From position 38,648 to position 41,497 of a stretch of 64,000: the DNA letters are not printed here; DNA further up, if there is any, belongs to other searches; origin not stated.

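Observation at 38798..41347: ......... intein inserted in a PHP-domain, EndoQ-like nuclease gene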

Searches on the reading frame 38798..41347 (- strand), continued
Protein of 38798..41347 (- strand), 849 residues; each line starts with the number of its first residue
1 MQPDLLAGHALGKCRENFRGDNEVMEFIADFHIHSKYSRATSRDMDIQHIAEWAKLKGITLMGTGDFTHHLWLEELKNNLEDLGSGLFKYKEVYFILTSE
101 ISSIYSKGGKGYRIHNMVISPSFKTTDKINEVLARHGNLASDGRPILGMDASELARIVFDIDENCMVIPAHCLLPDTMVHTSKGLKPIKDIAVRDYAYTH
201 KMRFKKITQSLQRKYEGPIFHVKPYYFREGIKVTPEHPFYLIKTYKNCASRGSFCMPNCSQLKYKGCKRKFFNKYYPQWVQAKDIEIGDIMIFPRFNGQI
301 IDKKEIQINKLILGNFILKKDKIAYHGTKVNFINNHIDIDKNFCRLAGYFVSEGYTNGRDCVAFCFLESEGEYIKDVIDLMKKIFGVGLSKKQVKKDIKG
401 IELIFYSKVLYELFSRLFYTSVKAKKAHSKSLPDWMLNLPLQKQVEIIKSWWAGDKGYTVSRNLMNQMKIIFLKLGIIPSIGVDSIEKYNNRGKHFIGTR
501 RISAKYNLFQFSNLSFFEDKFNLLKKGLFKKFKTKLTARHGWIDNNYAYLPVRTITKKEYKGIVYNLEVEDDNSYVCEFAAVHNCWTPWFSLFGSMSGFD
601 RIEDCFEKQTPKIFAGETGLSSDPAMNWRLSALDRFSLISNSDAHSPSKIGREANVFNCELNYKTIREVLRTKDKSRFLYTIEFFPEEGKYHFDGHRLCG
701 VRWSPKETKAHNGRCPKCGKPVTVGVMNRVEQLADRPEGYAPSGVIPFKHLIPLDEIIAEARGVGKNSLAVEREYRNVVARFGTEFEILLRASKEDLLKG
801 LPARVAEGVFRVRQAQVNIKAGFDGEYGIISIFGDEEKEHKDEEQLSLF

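Call 36: find_related_loci(query=A2, collection=genome_contigs, flank=3000)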
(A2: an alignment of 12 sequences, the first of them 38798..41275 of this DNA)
Query A2 (825 aa) in genome_contigs; peptide patterns used: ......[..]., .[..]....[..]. (x = any residue, [..] = any of these).
600 stretches matched a pattern (row limit reached: there are more); 593 encode a relative of the query (tblastn E <= 1e-3); the best 80 are kept; 80 distinct loci.
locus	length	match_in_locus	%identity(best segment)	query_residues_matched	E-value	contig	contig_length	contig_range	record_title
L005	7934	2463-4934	65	1-825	0e+0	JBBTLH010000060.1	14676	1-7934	MAG: Candidatus Omnitrophota bacterium isolate H51-bin162_1 H51_bin162_1_000000000060, whole genome shotgun sequence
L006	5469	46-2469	48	1-817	0e+0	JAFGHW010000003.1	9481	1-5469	MAG: Candidatus Woesearchaeota archaeon isolate Zod_Metabat.157 k87_1188281, whole genome shotgun sequence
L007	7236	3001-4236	74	1-825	2e-143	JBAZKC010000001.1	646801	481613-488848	MAG: Candidatus Omnitrophota bacterium isolate SO_2017_LW4_134 scaffold_32_c1_LW137-91_2017, whole genome shotgun sequen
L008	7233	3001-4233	74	1-825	3e-143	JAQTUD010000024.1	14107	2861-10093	MAG: Candidatus Omnitrophota bacterium isolate STB_56 NODE_10486_length_14107_cov_3.551001_Sandtown_B, whole genome shot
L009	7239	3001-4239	73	1-825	3e-141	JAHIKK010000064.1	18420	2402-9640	MAG: Candidatus Omnitrophota bacterium isolate KR13_N1.mb.50 KR13_N1.mb.50_k141_126927, whole genome shotgun sequence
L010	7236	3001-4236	74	1-825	1e-137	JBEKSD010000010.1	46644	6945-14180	MAG: Candidatus Omnitrophota bacterium isolate SPRUCE 526 SPRUCE_526_10, whole genome shotgun sequence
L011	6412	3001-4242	68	1-825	3e-134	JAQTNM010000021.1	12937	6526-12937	MAG: Candidatus Omnitrophota bacterium isolate STA_64 NODE_9605_length_12937_cov_2.621624_Sandtown_A, whole genome shotg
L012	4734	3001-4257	70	1-825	2e-134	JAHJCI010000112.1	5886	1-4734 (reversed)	MAG: Candidatus Omnitrophota bacterium isolate Modern_marine.mb.30 Modern_marine.mb.30_k141_1273377, whole genome shotgu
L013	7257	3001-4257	68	1-825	2e-130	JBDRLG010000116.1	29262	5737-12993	MAG: Candidatus Omnitrophota bacterium isolate MEGAHIT-group-1.764 k141_7514022, whole genome shotgun sequence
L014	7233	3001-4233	62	1-825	4e-108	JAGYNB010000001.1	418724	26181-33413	MAG: Candidatus Omnitrophota bacterium isolate M55B134 1, whole genome shotgun sequence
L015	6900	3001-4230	63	1-825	2e-107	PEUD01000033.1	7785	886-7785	MAG: Candidatus Omnitrophica bacterium CG02_land_8_20_14_3_00__42_8 CG02_land_8_20_14_3.00_150_scaffold_9291_c, whole ge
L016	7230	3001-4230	62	1-825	8e-105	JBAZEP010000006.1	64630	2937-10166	MAG: Candidatus Omnitrophota bacterium isolate SO_2017_LW3_129 NODE_897_length_64630_cov_5.327551_LW162_2017, whole geno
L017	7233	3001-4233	62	1-825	5e-105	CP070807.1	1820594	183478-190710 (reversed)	MAG: Candidatus Omnitrophota bacterium isolate bin1292 chromosome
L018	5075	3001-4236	53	3-825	3e-104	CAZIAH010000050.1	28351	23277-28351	MAG TPA_asm: uncultured bacterium isolate SRP323688_co1_225 genome assembly, contig: NODE_2932_length_28351_cov_8.209111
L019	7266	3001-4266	60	1-825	9e-103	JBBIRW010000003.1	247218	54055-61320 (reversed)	MAG: Deltaproteobacteria bacterium isolate SLF170214_bin_359 NODE_8_length_247218_cov_8.53965, whole genome shotgun sequ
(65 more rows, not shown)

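Call 51: find_related_loci(query=A2, collection=viral_contigs, flank=3000)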
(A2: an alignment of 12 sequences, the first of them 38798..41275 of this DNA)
Query A2 (825 aa) in viral_contigs; peptide patterns used: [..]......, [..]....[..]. (x = any residue, [..] = any of these).
58 stretches matched a pattern, but none encodes a relative of the query by tblastn (E <= 1e-3).
